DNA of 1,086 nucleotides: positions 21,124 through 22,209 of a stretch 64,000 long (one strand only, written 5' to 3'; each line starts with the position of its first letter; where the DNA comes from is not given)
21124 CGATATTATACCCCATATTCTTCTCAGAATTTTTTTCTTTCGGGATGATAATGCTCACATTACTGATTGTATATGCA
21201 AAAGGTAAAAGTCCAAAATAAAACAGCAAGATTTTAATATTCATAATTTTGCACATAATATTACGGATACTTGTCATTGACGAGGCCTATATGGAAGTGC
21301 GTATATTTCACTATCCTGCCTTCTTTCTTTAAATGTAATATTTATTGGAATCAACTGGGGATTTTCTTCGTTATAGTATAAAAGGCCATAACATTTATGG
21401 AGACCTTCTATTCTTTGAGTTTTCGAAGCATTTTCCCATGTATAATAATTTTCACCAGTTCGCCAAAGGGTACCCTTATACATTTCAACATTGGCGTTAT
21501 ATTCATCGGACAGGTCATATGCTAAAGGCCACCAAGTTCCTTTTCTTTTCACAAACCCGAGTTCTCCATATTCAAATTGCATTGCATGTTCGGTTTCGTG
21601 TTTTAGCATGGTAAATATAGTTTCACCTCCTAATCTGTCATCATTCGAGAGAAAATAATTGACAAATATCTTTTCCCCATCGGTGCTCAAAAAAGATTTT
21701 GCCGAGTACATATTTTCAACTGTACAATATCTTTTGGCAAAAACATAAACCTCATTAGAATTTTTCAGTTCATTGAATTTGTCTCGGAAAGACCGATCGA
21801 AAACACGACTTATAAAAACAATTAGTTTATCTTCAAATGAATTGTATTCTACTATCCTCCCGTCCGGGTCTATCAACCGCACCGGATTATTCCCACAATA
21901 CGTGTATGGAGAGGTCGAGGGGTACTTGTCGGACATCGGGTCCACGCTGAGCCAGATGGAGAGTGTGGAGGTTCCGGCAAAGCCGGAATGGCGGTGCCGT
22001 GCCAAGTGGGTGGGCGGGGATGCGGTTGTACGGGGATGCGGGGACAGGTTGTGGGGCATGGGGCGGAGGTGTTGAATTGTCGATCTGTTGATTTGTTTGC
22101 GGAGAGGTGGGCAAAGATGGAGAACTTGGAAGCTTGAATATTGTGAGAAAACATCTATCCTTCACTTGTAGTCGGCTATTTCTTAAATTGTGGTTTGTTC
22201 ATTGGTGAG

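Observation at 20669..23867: AT-rich island next to tRNA-Val carrying two orphan Rhs C-terminal toxin/immunity cassettes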

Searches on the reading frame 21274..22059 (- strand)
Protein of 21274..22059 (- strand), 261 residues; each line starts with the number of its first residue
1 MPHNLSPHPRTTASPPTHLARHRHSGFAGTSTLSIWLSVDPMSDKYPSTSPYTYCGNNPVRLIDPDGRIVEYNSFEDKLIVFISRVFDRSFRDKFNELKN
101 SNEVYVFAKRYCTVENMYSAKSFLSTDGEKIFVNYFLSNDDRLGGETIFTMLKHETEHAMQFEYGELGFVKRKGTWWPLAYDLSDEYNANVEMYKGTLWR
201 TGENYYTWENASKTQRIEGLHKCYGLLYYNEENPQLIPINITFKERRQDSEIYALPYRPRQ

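Call 6: search_protein_families(library=pfam, proteins=[window:21274-22059:-], max_evalue=1)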
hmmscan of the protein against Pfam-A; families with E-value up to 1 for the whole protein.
window:21274-22059:- (261 aa): 0 families

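Call 10: search_protein_families(library=ncbifam, proteins=[window:21274-22059:-], max_evalue=1)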
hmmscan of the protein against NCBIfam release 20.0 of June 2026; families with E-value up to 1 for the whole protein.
window:21274-22059:- (261 aa): 1 family
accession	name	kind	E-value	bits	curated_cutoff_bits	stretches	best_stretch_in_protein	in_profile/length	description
TIGR03696.1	Rhs_assc_core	domain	2.2e-07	31.3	32.5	1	33-67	42-75/76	RHS repeat-associated core domain-containing protein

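Call 13: find_homologous_proteins(query=window:21274-22059:-, max_evalue=0.001)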
Query window:21274-22059:- (261 aa): 712 proteins with E <= 0.001 among 877 candidates; the best 120 are listed.
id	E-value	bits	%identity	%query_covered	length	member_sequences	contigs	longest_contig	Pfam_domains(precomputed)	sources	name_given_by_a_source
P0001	4.2e-171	586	96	100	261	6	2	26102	-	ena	-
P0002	3.1e-125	435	76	100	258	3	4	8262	-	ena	-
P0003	2.4e-56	209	46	89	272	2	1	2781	-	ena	-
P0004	2.3e-53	200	46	89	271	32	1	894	-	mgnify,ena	mgnify:FL=1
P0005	2.1e-52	197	46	89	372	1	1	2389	-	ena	-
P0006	4.4e-50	189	44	87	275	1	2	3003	-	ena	-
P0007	1.2e-49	188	42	99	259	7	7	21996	-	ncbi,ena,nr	ncbi:MAG: hypothetical protein IJP65_01370 [Bacteroidales bacterium]|nr:hypothetical protein [Bacter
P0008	1.2e-49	188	42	96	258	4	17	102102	-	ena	-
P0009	9.6e-49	185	55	61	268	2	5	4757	-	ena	-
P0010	1.1e-46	178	44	88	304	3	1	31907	-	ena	-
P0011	2.3e-46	177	43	89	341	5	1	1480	-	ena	-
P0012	2.7e-46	176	43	89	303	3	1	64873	-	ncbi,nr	ncbi:MAG: RHS repeat-associated core domain-containing protein [Bacteroidales bacterium]|nr:RHS repe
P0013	6.9e-46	175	55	61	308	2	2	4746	PF25023.2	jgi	-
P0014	9.2e-46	175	55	61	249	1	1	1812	-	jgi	jgi:hypothetical protein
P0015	1.9e-45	174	49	66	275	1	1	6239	-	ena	-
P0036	1.1e-29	122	38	85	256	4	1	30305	PF14891.13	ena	-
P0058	8.1e-20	90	88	19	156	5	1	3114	-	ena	-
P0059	1.1e-19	89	77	22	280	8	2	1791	PF14891.13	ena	-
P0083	4.5e-17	81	83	18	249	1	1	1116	PF14891.13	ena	-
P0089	1.3e-16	79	63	27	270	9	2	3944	PF14891.13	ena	-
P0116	1.0e-15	76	75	20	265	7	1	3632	PF14891.13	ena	-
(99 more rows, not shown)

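Call 16: find_encoding_contigs(protein=P0001, flank=10000, max_places=4)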
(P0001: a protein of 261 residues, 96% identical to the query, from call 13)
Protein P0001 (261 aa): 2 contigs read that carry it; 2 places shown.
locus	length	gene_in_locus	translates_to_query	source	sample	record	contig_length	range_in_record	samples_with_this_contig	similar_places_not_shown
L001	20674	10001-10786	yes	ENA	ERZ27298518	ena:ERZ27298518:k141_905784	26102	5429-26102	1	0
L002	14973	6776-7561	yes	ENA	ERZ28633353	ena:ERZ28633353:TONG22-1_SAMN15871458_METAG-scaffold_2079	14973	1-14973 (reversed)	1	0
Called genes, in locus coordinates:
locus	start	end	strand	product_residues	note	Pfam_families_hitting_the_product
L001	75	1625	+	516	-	PF00072:Response_reg, PF08665:PglZ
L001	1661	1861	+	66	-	-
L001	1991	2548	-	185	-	-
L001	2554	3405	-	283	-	-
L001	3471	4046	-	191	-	-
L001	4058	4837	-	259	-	PF05257:CHAP (weak)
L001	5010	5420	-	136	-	-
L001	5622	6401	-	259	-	-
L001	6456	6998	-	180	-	-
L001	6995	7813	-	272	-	-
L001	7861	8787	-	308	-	-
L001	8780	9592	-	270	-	-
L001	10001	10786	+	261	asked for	-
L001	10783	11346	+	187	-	-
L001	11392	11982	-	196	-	PF02397:Bac_transf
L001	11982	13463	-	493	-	PF20094:GWxTD_dom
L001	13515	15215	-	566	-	PF00082:Peptidase_S8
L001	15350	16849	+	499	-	-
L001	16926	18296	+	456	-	PF01546:Peptidase_M20, PF07687:M20_dimer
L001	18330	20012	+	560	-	PF00082:Peptidase_S8, PF18962:Por_Secre_tail (weak)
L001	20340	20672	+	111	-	?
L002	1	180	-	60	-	?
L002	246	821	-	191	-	-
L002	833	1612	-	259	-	PF05257:CHAP (weak)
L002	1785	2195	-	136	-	-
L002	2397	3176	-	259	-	-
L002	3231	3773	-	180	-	-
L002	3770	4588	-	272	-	-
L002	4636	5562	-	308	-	-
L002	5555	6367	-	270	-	-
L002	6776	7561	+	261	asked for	-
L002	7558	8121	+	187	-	-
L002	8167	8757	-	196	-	PF02397:Bac_transf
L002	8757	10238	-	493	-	PF20094:GWxTD_dom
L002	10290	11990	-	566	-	PF00082:Peptidase_S8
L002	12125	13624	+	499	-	-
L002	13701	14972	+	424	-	?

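Call 17: find_encoding_contigs(protein=P0008, flank=10000, max_places=4)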
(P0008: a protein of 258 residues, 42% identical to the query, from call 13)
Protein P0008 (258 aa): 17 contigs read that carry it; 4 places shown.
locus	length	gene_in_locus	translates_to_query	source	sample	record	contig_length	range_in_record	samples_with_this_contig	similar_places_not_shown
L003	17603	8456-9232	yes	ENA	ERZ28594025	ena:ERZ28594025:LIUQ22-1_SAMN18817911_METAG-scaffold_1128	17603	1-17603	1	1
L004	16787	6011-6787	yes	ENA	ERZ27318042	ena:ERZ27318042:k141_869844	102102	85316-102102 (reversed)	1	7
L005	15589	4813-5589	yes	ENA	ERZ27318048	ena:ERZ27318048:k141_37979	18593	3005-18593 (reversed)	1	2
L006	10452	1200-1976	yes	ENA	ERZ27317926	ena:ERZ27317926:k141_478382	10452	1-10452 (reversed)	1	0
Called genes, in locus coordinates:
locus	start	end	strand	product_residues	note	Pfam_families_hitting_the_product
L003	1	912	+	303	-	?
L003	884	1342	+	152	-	-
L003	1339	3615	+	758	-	PF05593:RHS_repeat (faint)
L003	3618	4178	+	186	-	-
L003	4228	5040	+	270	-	PF15659:Toxin-JAB1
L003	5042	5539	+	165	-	-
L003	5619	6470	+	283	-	-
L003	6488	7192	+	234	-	-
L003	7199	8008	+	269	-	-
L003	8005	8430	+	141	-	-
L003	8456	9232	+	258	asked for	-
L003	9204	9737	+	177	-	-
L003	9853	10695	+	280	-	-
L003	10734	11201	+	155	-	-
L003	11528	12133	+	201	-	PF19570:DUF6088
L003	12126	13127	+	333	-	PF08843:AbiEii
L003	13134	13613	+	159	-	-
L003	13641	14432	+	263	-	-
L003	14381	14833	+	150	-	-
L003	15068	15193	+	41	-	-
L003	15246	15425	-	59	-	-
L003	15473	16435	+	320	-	-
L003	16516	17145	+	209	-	-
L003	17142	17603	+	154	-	?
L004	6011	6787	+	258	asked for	-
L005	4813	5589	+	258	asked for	-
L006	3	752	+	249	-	?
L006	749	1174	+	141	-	-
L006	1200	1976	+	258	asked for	-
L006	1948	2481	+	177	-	-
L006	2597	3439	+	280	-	-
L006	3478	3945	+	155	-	-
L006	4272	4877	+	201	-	PF19570:DUF6088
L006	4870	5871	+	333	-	PF08843:AbiEii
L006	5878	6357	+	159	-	-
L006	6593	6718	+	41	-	-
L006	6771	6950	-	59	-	-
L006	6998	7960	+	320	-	-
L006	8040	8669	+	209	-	-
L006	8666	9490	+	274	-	-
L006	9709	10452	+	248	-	?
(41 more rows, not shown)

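Call 18: find_encoding_contigs(protein=window:21274-22059:-, flank=10000, max_places=6)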
Protein window:21274-22059:- (261 aa): 1 contig read that carries it; 1 place shown.
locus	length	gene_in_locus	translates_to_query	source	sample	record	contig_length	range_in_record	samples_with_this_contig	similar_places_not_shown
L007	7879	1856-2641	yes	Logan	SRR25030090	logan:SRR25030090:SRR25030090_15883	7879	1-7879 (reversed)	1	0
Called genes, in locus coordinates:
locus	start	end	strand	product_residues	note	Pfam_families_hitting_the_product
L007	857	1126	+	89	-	-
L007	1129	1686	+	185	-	-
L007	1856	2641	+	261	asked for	-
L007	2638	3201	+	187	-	-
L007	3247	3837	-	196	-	PF02397:Bac_transf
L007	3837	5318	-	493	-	PF20094:GWxTD_dom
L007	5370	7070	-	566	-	PF00082:Peptidase_S8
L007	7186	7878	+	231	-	?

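Call 35: search_solved_structures(query=A1, max_evalue=10, show_alignments=2)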
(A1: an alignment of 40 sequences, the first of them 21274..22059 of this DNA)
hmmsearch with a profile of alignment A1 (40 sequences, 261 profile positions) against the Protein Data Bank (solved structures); distinct sequences matched with E-value up to 10: 26.
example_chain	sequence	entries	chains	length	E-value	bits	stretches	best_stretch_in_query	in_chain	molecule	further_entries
8fjp_A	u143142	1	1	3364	1.9e-09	41.2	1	7-68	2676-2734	salivary gland surface protein 1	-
9on3_A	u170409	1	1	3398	2e-08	37.8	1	7-67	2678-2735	SGS4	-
9c4k_Q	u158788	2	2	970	7.6e-08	35.9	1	8-103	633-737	Toxin subunit YenC2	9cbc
6sup_A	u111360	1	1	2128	9.3e-08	35.6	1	8-71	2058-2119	TcdB2,TccC3,Cell division control protein 42 homolog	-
6suq_A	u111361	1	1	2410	2.4e-07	34.3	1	8-70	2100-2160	TcdB2,TccC3,Genome polyprotein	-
6h6e_F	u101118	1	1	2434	2.6e-07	34.2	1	8-67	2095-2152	TcdB2,TccC3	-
6suf_F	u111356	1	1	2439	2.7e-07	34.1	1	8-67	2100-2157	TcdB2,TccC3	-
8h8a_A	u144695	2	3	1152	3.4e-07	33.8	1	5-66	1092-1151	Putative Rhs-family protein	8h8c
4igl_B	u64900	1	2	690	4.4e-07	33.4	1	8-67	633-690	YenC2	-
6h6g_A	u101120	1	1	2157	8.9e-07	32.4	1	8-66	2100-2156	TcdB2,TccC3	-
4o9x_A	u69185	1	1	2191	9.2e-07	32.4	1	8-66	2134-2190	TcdB2, TccC3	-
8h8b_A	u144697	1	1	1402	9.5e-06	29.1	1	5-71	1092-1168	Putative Rhs-family protein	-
5kis_B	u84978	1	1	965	1.3e-05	28.6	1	8-68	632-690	RHS2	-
6l7i_G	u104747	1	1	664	1.7e-05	28.3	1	8-66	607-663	TccC2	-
6h6f_F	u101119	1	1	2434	1.7e-05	28.2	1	8-67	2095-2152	TcdB2,TccC3,TccC3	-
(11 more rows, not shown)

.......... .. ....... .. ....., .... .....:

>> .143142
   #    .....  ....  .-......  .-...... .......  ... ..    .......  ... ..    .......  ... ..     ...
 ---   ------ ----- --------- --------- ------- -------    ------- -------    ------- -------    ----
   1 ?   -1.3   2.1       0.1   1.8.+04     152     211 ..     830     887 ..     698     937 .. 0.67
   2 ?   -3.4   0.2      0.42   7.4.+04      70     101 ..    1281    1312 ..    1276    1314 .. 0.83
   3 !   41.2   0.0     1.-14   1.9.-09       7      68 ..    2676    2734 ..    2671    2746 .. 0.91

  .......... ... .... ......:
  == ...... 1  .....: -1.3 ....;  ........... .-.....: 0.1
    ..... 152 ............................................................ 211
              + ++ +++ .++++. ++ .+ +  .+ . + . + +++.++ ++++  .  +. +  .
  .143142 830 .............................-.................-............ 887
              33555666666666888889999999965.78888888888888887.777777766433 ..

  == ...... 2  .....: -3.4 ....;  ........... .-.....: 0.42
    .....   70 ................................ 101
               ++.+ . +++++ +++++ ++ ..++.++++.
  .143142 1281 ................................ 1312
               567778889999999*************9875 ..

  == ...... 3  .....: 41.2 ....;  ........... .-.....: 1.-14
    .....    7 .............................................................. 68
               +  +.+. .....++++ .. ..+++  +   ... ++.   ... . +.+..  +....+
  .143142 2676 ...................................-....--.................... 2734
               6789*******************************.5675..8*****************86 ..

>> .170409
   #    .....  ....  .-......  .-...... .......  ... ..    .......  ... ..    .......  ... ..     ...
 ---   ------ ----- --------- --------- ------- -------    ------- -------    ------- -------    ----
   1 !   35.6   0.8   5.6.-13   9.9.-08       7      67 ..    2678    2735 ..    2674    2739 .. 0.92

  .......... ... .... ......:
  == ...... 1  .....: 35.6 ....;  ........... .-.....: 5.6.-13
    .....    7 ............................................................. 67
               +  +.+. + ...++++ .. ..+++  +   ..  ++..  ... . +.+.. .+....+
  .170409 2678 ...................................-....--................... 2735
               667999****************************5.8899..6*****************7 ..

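Call 36: search_protein_families(library=pfam, alignment_id=A1, max_evalue=0.01)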
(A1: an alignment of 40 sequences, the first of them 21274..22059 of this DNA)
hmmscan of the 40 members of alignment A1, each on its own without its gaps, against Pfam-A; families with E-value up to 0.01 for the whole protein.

A. member 1, window:21274-22059:- (261 aa): 0 families

B. families by the number of members that match (of 40 scanned): 4 families
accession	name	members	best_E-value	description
PF14891.12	Peptidase_M91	2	2.4e-07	Effector protein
PF15638.11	Tox-MPTase2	1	0.0018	Metallopeptidase toxin 2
PF20701.3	HetE-N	1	0.0023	Het-E N-terminal domain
PF05988.18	DUF899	1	0.0032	Bacterial protein of unknown function (DUF899)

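Call 41: predict_structure(alignment_id=A1)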
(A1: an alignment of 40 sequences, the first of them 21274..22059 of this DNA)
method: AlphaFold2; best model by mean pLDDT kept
length: 261 residues; sequences in the alignment: 40
mean_pLDDT: 76.0   pTM: 0.70
mean pLDDT of the five models: 76.0, 74.3, 74.2, 73.7, 73.4
residues with pLDDT >= 90: 115; 70-90: 62; 50-70: 30; < 50: 54
segments of 3 or more residues with pLDDT < 50: 1-41, 58-65
pLDDT, mean of each block of 10 residues (from residue 1): 36 34 36 41 58 55 53 88 91 93 91 56 90 90 87 96 96 92 93 79 83 90 79 80 94 95 77
secondary structure, 60 per line:
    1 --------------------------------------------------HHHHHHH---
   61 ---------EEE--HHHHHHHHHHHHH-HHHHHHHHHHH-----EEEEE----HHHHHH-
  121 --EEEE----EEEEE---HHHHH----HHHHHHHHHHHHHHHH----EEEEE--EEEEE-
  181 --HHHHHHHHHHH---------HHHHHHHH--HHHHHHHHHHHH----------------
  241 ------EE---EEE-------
elements in order: H51-57 E70-72 H75-87 H89-99 E105-109 H114-119 E123-126 E131-135 H139-143 H148-163 E168-172 E175-179 H183-193 H203-210 H213-224 E252-254

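Call 44: fold_search(model_id=the predicted structure, library=pdb)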
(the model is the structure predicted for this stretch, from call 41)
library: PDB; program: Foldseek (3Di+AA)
matches with E <= 10: 74; with E <= 0.001: 0
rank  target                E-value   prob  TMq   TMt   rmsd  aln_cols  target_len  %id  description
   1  6r0j_MODEL_1_A        1.6e-01  0.09  0.13  0.17  14.2       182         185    7  The N-terminal domain of rhomboid protease YqgP (released 2020-01-08)
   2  6z2q_A                1.1e+00  0.06  0.14  0.11   9.7        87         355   14  Crystal structure of wild type OgpA from Akkermansia muciniphila in complex with an O-glycopeptide (GalGalNAc-TS) prod (released 2020-09-30)
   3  6mdw                  1.3e+00  0.18  0.21  0.28  11.5       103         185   16  Mechanism of protease dependent DPC repair (released 2019-04-10)
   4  6z2o                  1.4e+00  0.05  0.14  0.11   9.8        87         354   14  Crystal structure of wild type OgpA from Akkermansia muciniphila in P 21 21 21 (released 2020-09-30)
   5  3awi_A                1.5e+00  0.06  0.11  0.06  10.4        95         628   12  Bifunctional tRNA modification enzyme MnmC from Escherichia coli (released 2011-06-01)
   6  8i8b_H                1.5e+00  0.04  0.17  0.19  13.8       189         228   10  Outer shell and inner layer structures of Autographa californica multiple nucleopolyhedrovirus (AcMNPV) (released 2023-12-13)
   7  8i8c_M                1.8e+00  0.08  0.20  0.22  14.9       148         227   11  Plug structure of the Autographa californica multiple nucleopolyhedrovirus (AcMNPV) (released 2023-12-13)
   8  6z2d                  2.0e+00  0.04  0.14  0.11   9.7        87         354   14  Crystal structure of wild type OgpA from Akkermansia muciniphila in P 41 21 2 (released 2020-09-30)
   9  9h2a_A                2.2e+00  0.03  0.16  0.17  21.6       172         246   10  AcMNPV complete basal cap (released 2025-06-04)
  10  6z2p_A                2.2e+00  0.02  0.11  0.08  11.4        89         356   15  Crystal structure of catalytic inactive OgpA from Akkermansia muciniphila in complex with an O-glycopeptide (glycodros (released 2020-09-30)
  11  7jya_C                2.5e+00  0.01  0.10  0.09  13.7       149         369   15  Crystal structure of E3 ligase in complex with peptide (released 2020-10-14)
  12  9hip_A                2.7e+00  0.03  0.14  0.09  19.5       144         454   11  MnmE-MnmG a2b2 complex (released 2025-08-27)
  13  8a1b                  2.7e+00  0.01  0.11  0.10  17.7       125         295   14  TraI trans-esterase domain from pKM101 (apo) (released 2022-07-13)
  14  8i8c_N                3.1e+00  0.05  0.23  0.28  15.8       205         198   11  Plug structure of the Autographa californica multiple nucleopolyhedrovirus (AcMNPV) (released 2023-12-13)
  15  9ria_B                3.3e+00  0.01  0.11  0.05  18.5       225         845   12  Cryo-EM structure of tomato NRC3-AVRcap1b complex (released 2025-07-23)
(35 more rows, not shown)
